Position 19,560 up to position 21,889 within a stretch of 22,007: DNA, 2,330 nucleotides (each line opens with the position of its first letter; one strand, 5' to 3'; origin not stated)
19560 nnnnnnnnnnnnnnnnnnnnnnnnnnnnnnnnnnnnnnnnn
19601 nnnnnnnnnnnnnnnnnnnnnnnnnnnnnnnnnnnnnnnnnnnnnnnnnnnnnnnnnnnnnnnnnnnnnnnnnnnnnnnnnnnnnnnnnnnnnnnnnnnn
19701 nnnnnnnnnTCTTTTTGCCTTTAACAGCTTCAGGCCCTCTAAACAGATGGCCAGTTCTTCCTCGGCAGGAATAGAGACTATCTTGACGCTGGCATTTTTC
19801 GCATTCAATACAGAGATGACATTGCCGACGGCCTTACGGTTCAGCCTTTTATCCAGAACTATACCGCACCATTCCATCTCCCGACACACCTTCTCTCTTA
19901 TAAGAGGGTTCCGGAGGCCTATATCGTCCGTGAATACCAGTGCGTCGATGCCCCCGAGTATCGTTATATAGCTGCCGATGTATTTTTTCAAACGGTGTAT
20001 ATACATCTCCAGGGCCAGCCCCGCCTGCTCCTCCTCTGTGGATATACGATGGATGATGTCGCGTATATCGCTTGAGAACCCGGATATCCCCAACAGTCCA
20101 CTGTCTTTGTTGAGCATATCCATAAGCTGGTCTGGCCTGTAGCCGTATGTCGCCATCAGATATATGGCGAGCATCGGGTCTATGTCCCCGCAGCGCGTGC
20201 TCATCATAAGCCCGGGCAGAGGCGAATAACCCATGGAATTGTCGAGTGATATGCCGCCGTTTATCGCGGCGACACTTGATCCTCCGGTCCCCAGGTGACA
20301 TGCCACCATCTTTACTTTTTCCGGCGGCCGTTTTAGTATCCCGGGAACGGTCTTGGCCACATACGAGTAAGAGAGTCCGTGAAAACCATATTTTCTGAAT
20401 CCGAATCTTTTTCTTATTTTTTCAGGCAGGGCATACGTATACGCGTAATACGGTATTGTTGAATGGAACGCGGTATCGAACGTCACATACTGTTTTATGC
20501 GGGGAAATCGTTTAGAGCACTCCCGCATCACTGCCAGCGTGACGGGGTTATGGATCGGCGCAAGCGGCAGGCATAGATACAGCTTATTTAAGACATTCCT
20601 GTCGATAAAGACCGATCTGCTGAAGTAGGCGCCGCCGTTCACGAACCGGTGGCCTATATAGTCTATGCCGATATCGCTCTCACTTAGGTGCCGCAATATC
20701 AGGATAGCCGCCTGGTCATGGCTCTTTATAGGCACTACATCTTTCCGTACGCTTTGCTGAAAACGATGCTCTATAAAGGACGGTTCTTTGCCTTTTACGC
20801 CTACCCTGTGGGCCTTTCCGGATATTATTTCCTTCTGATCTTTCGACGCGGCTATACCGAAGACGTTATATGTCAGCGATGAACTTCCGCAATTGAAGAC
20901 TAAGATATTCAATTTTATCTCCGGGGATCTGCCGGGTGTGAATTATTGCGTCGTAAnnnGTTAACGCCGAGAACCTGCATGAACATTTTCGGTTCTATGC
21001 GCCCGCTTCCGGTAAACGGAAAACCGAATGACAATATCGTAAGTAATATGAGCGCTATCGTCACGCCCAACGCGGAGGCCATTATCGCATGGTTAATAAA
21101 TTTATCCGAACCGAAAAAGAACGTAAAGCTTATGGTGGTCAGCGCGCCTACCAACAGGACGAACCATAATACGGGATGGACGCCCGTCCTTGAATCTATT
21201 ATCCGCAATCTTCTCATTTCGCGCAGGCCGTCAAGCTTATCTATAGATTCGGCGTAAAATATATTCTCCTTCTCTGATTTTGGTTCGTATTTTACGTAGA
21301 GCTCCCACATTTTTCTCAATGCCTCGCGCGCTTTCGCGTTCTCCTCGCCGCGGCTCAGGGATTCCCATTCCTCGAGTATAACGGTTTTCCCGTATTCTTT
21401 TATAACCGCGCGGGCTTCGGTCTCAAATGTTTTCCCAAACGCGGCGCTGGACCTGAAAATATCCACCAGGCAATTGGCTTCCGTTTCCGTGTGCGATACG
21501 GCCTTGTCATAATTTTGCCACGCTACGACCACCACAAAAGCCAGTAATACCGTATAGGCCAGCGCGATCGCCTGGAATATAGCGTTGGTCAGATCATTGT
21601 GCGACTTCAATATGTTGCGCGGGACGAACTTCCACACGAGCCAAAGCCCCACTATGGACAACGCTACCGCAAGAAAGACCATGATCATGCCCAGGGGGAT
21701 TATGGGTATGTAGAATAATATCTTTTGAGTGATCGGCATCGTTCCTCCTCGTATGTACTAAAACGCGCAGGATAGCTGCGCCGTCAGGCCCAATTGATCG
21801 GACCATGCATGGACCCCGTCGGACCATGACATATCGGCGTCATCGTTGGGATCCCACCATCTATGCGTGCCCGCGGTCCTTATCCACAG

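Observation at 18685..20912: Tandem acetate kinase genes in which the downstream copy has lost catalytic Arg and His (pseudo-kinase partner?)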

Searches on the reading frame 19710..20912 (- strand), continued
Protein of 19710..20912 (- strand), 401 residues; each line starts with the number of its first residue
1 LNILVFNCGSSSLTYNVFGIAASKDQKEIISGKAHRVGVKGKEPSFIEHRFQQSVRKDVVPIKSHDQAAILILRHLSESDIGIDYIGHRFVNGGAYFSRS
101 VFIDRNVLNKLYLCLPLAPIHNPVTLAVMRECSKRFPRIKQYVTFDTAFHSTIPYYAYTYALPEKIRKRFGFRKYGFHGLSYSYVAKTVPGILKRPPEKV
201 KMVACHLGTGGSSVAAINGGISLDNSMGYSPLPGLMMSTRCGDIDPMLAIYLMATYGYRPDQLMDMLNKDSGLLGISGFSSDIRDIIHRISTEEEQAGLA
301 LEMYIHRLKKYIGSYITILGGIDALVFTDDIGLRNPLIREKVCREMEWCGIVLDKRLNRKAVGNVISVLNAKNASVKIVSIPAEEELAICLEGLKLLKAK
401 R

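Call 28: search_solved_structures(query=window:19710-20912:-, show_alignments=4, max_evalue=1e-80)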
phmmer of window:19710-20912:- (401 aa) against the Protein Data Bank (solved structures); distinct sequences matched with E-value up to 1e-80: 5.
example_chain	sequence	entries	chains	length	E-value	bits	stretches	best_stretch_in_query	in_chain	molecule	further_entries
4h0o_A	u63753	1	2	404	4.8e-106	358.2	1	2-397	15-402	Acetate kinase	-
2iir_A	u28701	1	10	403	1.2e-90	307.6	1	1-393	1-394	Acetate kinase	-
1g99_A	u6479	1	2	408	2.2e-84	286.9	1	1-396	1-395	ACETATE KINASE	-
1tuu_A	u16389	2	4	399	2.2e-84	286.9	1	1-396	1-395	Acetate kinase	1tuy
6ioy_A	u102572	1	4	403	1.2e-83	284.6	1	2-398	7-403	Acetate kinase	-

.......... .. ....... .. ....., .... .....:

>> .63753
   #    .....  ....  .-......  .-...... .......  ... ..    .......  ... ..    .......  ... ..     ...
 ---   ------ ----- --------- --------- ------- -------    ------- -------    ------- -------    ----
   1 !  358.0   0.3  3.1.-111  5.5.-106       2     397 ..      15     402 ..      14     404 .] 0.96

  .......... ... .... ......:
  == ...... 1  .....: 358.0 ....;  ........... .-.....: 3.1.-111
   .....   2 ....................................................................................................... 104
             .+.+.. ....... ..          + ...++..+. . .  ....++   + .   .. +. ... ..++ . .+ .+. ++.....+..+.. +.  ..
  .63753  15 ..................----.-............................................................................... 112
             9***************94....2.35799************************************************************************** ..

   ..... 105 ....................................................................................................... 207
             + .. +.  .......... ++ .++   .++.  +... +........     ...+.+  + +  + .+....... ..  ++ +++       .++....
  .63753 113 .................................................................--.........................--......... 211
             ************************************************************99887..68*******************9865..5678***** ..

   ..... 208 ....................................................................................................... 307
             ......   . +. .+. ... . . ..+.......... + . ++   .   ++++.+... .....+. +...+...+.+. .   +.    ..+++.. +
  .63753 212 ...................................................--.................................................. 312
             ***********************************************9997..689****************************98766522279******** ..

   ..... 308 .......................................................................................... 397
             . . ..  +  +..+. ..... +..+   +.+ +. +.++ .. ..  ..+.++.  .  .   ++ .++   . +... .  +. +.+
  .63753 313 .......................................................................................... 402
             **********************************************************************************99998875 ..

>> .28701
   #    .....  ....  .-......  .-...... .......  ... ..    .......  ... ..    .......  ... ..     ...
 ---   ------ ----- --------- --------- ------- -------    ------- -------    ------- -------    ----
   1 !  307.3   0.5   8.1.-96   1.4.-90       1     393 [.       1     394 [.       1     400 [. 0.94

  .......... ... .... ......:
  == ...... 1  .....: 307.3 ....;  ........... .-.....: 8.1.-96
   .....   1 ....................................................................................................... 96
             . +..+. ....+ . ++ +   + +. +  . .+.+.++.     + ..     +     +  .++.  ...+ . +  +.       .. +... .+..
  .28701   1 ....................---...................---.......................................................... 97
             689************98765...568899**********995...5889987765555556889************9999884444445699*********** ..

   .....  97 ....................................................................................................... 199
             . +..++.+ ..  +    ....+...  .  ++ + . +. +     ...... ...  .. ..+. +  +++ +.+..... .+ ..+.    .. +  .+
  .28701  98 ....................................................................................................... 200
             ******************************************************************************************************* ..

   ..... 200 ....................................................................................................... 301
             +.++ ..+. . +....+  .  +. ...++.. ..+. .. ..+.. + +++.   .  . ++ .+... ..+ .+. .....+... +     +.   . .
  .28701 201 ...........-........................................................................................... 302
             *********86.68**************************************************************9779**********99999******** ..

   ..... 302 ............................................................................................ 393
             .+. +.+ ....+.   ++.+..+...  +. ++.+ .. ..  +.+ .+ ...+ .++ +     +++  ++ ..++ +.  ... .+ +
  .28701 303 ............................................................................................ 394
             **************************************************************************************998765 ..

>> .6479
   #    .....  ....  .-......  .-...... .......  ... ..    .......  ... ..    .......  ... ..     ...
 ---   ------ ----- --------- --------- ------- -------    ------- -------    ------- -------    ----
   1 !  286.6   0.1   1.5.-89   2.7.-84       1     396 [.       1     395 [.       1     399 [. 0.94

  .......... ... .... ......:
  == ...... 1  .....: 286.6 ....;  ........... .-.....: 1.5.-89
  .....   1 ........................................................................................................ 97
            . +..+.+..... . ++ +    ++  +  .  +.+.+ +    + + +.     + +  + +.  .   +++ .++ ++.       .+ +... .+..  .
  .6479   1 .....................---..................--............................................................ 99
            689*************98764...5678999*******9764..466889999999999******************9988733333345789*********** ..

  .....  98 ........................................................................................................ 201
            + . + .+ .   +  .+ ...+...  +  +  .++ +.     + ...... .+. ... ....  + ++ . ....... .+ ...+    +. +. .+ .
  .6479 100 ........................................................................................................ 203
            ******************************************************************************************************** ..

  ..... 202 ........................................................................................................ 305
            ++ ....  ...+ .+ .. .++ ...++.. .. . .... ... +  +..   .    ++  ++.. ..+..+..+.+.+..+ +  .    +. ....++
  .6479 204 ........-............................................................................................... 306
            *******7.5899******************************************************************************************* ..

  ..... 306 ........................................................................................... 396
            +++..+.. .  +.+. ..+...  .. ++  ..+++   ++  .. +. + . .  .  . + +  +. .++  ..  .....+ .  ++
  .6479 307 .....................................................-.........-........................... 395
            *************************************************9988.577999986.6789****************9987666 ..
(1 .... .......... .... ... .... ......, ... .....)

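Call 34: find_encoding_contigs(protein=P0145, flank=4000, max_places=1)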
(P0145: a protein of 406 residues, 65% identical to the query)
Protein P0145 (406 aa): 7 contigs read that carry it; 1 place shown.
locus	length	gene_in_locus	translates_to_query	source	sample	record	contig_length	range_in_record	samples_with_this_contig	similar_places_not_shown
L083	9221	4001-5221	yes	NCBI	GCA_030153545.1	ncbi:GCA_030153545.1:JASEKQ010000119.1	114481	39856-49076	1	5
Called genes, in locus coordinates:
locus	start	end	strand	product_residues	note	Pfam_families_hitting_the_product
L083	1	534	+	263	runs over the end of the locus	PF02358:Trehalose_PPase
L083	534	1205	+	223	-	PF19027:DUF5752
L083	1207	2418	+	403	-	PF21269:TreT_GT1, PF20706:GT4-conflict (weak), PF00534:Glycos_transf_1, PF13692:Glyco_trans_1_4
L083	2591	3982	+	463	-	PF00654:Voltage_CLC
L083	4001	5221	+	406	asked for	PF00871:Acetate_kinase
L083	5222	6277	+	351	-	PF00871:Acetate_kinase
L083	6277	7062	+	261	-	PF02649:GCHY-1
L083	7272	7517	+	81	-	PF04014:MazE_antitoxin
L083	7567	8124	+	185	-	PF07638:Sigma70_ECF (faint), PF04542:Sigma70_r2, PF08281:Sigma70_r4_2, PF04545:Sigma70_r4 (weak)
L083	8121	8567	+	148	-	PF13490:zf-HC2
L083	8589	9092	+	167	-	-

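Call 35: find_encoding_contigs(protein=P0229, flank=4000, max_places=1)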
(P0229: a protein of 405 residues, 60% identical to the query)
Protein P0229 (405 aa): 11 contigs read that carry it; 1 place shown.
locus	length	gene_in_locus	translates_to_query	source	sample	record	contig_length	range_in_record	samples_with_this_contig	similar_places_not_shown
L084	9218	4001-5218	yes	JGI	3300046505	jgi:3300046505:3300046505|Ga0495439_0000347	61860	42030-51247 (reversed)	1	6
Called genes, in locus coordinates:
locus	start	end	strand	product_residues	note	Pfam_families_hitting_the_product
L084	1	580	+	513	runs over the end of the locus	PF00117:GATase, PF07722:Peptidase_C26 (faint), PF02540:NAD_synthase (weak), PF00958:GMP_synt_C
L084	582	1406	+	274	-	PF01569:PAP2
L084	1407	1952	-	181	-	PF00398:RrnaAD, PF08242:Methyltransf_12 (weak), PF13649:Methyltransf_25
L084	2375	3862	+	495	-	PF13506:Glyco_transf_21, PF00535:Glycos_transf_2, PF13641:Glyco_tranf_2_3, PF01644:Chitin_synth_1 (weak), PF03142:Chitin_synth_2, PF13632:Glyco_trans_2_3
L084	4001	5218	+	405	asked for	PF00871:Acetate_kinase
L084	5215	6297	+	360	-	PF00871:Acetate_kinase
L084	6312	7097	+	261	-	PF02649:GCHY-1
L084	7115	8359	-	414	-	PF00270:DEAD, PF04851:ResIII (weak), PF00271:Helicase_C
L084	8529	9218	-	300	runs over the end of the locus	PF00892:EamA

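Call 36: find_encoding_contigs(protein=P0224, flank=4000, max_places=1)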
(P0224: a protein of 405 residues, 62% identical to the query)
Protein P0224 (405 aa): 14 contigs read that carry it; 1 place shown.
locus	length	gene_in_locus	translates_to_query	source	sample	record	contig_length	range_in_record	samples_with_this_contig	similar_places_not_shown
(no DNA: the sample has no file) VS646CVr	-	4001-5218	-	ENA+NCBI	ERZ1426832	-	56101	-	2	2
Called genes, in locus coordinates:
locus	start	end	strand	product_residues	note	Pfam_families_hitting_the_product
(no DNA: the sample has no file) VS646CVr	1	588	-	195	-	PF00398:RrnaAD, PF02636:Methyltransf_28 (weak), PF13649:Methyltransf_25 (weak)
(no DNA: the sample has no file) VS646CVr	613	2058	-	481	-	PF02310:B12-binding, PF04055:Radical_SAM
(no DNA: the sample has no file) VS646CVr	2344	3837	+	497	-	PF13506:Glyco_transf_21, PF00535:Glycos_transf_2, PF13641:Glyco_tranf_2_3, PF03142:Chitin_synth_2, PF01644:Chitin_synth_1, PF13632:Glyco_trans_2_3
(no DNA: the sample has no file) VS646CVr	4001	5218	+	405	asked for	PF00871:Acetate_kinase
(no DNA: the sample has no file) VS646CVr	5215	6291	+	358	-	PF00871:Acetate_kinase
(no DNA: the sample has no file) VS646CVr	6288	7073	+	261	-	PF02649:GCHY-1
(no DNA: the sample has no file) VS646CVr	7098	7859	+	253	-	PF08241:Methyltransf_11, PF08242:Methyltransf_12 (weak), PF13649:Methyltransf_25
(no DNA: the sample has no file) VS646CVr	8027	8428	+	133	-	-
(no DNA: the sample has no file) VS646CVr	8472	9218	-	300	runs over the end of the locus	PF00892:EamA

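Call 39: search_protein_families(library=padloc, proteins=[window:19710-20912:-], max_evalue=0.01)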
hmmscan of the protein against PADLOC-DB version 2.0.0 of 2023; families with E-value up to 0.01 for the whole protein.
window:19710-20912:- (401 aa): 0 families

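Call 54: find_encoding_contigs(protein=P0135, flank=3500, max_places=1)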
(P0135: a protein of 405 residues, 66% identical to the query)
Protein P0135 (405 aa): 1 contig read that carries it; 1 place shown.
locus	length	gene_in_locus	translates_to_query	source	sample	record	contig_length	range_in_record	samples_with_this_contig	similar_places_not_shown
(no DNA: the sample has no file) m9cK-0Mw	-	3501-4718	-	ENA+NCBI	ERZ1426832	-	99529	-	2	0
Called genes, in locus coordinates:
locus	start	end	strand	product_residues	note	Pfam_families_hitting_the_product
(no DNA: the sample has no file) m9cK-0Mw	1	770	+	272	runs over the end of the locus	-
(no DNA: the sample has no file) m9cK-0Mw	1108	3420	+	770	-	-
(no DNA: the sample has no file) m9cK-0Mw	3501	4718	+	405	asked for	PF00871:Acetate_kinase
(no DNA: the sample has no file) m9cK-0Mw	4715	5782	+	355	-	PF00871:Acetate_kinase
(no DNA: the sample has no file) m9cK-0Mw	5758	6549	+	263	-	PF02649:GCHY-1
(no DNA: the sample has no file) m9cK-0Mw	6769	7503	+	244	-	-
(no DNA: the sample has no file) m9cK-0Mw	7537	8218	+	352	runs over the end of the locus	PF02275:CBAH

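Call 55: find_encoding_contigs(protein=P0181, flank=3500, max_places=1)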
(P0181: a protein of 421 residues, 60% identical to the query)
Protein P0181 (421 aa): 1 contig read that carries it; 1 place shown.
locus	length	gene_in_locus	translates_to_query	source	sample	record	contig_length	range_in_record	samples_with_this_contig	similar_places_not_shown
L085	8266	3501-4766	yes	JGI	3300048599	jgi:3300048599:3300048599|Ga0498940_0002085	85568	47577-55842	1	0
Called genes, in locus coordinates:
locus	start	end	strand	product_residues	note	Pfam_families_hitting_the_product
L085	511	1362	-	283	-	PF00763:THF_DHG_CYH, PF02882:THF_DHG_CYH_C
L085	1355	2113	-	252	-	PF00702:Hydrolase, PF13419:HAD_2, PF13242:Hydrolase_like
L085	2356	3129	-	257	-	PF02811:PHP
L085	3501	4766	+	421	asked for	PF00871:Acetate_kinase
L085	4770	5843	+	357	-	PF00871:Acetate_kinase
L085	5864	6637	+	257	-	PF02649:GCHY-1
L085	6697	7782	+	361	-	PF13228:DUF4037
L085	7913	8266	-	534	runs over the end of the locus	PF01935:DUF87, PF05872:HerA_C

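Call 56: find_encoding_contigs(protein=P0203, flank=3500, max_places=1)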
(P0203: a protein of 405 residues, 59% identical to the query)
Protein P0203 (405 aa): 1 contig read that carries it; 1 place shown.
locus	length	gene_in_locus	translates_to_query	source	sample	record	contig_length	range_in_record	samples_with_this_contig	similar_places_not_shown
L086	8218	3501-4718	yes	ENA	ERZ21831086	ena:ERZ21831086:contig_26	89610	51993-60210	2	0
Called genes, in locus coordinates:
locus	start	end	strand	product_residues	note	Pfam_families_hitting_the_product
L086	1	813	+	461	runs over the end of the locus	PF01026:TatD_DNase, PF04055:Radical_SAM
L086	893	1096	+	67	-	-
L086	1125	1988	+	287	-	PF02517:Rce1-like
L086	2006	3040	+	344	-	PF01008:IF-2B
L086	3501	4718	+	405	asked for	PF00871:Acetate_kinase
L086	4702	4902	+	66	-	-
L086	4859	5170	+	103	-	PF00871:Acetate_kinase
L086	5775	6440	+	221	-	PF02649:GCHY-1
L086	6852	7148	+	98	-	PF00586:AIRS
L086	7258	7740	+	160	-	PF02769:AIRS_C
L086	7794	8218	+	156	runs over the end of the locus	PF02367:TsaE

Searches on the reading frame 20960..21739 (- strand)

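Call 4: search_protein_families(library=pfam, proteins=[window:20960-21739:-], max_evalue=0.01)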
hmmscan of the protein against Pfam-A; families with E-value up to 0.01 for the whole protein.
window:20960-21739:- (260 aa): 1 family
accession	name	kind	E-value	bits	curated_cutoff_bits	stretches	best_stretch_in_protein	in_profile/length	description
PF14023.12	Bestrophin-like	-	2e-55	188.3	32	1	23-251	2-230/232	Bestrophin-like domain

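Call 5: search_protein_families(library=ncbifam, proteins=[window:20960-21739:-], max_evalue=0.01)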
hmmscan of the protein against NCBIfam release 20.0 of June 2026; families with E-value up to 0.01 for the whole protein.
window:20960-21739:- (260 aa): 0 families
